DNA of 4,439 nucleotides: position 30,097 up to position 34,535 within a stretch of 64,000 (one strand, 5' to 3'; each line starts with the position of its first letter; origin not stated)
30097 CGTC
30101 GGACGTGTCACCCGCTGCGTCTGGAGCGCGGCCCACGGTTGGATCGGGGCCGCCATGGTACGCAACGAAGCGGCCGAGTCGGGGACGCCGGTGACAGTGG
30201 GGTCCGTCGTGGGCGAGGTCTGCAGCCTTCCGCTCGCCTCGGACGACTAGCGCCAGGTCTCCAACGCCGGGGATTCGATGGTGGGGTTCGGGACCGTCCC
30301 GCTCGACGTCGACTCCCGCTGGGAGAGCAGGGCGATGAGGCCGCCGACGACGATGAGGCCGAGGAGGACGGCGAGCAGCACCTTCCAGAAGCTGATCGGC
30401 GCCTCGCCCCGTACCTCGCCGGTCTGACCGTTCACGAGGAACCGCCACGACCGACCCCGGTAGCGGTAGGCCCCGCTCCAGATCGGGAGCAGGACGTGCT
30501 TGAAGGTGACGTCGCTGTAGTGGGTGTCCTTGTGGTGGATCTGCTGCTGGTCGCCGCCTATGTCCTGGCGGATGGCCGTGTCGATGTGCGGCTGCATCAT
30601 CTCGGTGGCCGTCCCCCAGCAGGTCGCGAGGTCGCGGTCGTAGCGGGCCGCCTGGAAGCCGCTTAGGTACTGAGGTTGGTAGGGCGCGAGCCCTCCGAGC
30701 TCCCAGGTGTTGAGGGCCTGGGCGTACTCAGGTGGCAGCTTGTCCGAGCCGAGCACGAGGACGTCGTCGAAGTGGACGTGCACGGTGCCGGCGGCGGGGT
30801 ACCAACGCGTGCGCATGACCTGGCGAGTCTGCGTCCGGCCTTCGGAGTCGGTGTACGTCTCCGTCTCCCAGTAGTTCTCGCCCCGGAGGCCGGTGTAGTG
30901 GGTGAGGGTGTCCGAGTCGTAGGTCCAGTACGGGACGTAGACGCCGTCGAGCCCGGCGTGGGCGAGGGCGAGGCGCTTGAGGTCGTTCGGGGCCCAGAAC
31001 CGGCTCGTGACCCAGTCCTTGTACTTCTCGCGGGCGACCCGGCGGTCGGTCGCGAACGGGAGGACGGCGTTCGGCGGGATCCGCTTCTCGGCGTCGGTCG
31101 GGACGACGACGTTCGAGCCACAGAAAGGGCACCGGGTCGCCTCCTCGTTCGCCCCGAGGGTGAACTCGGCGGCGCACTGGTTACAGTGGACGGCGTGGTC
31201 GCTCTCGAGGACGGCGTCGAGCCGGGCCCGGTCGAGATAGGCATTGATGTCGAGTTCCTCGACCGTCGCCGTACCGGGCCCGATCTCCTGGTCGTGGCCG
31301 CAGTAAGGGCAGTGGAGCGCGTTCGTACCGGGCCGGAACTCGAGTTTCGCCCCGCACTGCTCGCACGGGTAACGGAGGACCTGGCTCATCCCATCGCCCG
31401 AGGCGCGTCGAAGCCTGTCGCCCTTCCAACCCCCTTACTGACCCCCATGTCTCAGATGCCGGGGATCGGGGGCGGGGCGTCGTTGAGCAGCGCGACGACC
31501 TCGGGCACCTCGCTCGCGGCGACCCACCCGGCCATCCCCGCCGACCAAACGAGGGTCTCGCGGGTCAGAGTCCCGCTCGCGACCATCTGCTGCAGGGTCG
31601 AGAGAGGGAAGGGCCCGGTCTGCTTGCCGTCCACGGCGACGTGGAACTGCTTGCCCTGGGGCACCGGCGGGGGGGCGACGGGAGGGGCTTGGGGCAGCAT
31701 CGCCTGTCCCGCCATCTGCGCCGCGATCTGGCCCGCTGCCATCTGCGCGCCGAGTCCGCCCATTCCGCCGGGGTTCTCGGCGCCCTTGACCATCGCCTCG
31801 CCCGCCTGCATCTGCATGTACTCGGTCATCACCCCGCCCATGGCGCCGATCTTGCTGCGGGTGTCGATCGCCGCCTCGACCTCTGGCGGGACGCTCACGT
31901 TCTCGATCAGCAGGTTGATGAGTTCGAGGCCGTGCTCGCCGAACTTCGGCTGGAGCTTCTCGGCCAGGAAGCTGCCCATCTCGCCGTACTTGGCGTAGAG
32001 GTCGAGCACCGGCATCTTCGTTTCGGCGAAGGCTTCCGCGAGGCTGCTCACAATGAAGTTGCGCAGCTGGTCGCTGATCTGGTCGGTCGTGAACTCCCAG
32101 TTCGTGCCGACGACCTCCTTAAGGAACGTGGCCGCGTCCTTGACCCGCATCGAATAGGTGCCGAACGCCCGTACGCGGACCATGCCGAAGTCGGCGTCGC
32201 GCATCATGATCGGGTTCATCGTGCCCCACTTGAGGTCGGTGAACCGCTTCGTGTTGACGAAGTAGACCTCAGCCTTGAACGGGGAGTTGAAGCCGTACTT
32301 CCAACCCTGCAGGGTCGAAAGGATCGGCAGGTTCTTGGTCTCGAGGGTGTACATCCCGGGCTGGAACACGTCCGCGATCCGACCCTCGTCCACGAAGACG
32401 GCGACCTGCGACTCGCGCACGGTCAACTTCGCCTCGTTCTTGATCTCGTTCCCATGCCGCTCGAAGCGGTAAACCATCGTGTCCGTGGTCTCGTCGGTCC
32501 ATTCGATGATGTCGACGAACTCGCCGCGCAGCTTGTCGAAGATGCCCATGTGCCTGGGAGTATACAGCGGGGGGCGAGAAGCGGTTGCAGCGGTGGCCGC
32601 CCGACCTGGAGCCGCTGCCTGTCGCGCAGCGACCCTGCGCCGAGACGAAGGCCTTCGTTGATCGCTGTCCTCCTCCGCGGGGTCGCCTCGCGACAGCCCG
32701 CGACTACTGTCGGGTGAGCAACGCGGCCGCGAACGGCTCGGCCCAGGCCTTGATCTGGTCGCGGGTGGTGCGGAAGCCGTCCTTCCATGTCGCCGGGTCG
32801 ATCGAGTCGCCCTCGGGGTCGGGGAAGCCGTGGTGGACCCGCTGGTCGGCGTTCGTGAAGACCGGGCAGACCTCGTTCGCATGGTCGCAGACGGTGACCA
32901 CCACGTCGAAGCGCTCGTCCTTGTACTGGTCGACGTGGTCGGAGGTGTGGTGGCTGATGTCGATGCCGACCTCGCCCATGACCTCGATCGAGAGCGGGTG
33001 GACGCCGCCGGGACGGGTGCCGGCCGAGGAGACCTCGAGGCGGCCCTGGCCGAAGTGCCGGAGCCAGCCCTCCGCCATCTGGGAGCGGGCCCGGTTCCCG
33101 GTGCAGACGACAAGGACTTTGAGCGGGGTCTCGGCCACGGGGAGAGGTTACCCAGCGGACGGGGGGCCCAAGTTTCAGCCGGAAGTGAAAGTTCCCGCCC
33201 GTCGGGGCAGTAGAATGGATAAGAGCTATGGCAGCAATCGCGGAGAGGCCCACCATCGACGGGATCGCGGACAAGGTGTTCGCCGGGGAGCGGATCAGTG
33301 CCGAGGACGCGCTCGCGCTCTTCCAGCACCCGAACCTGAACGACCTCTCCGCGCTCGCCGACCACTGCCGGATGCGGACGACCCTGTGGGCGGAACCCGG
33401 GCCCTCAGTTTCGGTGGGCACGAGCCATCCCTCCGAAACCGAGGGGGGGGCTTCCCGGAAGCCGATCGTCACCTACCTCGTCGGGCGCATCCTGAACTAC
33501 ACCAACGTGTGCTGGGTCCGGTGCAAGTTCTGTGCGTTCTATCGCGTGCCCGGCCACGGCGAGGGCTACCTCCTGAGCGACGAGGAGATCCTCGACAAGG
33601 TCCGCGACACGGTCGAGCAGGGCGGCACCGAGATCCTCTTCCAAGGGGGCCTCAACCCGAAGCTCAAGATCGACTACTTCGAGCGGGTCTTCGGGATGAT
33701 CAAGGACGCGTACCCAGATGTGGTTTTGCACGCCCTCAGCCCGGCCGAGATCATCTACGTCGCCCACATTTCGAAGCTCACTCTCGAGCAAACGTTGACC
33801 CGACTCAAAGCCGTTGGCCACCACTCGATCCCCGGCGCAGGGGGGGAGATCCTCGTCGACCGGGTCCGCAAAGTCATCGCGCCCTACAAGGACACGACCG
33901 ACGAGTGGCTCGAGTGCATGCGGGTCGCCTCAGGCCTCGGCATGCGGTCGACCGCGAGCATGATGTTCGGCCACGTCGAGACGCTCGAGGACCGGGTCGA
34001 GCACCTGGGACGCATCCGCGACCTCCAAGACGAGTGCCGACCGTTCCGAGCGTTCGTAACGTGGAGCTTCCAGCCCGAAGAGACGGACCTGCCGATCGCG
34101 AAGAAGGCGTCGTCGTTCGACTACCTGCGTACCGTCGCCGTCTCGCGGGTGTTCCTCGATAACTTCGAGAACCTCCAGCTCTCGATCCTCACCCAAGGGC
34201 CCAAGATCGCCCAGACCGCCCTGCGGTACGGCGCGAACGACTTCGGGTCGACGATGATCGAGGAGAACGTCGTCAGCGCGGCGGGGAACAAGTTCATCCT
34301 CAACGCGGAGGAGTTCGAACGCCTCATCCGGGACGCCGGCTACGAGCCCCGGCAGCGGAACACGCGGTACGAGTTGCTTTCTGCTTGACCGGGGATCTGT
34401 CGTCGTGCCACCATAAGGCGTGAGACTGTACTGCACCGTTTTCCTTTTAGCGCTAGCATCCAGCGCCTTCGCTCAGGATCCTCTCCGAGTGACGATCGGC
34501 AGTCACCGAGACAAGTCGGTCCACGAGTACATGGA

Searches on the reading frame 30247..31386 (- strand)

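Call 65: search_protein_families(library=pfam, proteins=[window:30247-31386:-], max_evalue=0.01)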
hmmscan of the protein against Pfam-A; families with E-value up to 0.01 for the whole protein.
window:30247-31386:- (379 aa): 11 families
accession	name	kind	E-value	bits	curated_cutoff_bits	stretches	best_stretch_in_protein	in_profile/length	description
PF01155.25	HypA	-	1.7e-05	25.2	28.9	1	51-94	57-97/112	Hydrogenase/urease nickel incorporation, metallochaperone, hypA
PF13920.12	zf-C3HC4_3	-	9e-05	22.6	27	1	59-93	17-46/49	Zinc finger, C3HC4 type (RING finger)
PF23454.1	Zn_ribbon_Brz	-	0.00046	21.2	27.9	0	21-44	3-27/58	Transcriptional regulator Brz zinc beta ribbon domain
PF12773.13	DZR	-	0.0012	19.5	27.3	0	8-32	15-33/45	Double zinc ribbon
PF07191.17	Zn_ribbon_6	-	0.0016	18.8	25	0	65-93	16-39/67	Double zinc ribbon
PF09723.15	Zn_ribbon_8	-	0.0022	18.4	34.4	0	67-93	7-37/41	Zinc ribbon domain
PF07295.17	DUF1451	-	0.0078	16.8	26.1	0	7-33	115-141/146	Zinc-ribbon containing domain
PF08271.17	Zn_Ribbon_TF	-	0.0081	16.1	29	0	7-31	2-27/43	TFIIB zinc-binding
PF13248.11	Zn_ribbon_3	-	0.009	15.9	27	0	7-32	4-25/26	zinc-ribbon domain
PF08274.17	Zn_Ribbon_YjdM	-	0.0093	16.4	30.8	0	67-91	4-27/30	PhnA Zinc-Ribbon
PF09297.16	Zn_ribbon_NUD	-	0.0094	16.1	24.8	0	10-32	8-30/32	NADH pyrophosphatase zinc ribbon domain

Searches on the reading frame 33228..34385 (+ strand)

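Call 90: search_protein_families(library=pfam, proteins=[window:33228-34385:+], max_evalue=0.00001)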
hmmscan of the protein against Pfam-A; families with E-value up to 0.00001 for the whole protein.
window:33228-34385:+ (386 aa): 2 families
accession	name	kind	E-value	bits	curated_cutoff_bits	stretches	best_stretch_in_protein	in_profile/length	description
PF19288.4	CofH_C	-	8.3e-33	113.3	27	1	273-383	4-118/125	CofH/MqnC C-terminal region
PF04055.27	Radical_SAM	-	6.5e-22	78.9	29.5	1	90-260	2-163/166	Radical SAM superfamily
